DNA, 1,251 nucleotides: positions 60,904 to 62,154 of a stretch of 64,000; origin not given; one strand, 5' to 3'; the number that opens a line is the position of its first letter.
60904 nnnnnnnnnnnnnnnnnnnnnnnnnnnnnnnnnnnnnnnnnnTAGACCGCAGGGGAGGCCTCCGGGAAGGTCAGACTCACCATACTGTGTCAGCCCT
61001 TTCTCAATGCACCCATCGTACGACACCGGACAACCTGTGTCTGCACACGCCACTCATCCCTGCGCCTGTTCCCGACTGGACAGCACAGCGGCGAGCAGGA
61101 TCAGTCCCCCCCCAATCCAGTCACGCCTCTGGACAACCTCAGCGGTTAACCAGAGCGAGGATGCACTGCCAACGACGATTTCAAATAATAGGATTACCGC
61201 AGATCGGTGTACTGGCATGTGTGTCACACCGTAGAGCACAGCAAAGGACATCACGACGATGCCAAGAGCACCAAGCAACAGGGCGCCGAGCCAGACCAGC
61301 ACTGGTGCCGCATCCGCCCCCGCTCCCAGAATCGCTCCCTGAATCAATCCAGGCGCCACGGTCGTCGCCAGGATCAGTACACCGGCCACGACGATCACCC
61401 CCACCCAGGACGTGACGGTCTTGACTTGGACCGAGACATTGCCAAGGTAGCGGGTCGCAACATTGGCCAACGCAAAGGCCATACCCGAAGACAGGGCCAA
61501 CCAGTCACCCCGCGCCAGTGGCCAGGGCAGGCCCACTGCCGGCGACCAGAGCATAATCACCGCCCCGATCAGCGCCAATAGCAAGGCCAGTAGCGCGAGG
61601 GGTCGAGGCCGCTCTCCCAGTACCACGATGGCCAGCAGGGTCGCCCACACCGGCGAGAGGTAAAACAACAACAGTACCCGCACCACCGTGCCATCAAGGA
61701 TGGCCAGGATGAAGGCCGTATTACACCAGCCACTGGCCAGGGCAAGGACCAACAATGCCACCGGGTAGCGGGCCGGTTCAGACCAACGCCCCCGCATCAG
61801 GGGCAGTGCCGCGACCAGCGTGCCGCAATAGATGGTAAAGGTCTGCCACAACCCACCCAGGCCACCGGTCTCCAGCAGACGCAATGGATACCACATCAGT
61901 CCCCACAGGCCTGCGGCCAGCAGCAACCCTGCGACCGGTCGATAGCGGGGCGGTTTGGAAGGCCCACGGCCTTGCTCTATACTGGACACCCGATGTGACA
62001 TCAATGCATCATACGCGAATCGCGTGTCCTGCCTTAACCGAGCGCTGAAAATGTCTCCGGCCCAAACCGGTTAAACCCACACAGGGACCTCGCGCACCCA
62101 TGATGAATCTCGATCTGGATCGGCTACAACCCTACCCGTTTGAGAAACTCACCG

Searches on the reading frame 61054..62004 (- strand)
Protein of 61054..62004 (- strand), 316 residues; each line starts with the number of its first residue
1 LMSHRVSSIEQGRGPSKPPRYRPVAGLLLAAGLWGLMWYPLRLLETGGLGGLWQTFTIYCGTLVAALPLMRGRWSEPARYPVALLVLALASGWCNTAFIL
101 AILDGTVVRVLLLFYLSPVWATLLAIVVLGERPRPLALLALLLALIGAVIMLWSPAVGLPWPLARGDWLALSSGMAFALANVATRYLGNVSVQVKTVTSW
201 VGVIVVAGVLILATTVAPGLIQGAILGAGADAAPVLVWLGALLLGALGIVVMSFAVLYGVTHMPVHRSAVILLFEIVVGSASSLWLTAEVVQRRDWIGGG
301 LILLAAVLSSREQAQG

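Call 43: search_protein_families(library=pfam, proteins=[window:61054-62004:-])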
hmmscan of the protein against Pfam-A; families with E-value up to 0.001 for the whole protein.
window:61054-62004:- (316 aa): 1 family
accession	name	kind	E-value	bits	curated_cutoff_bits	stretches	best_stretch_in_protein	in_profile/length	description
PF00892.27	EamA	-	7.7e-16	59.1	28.2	2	27-152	7-134/135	EamA-like transporter family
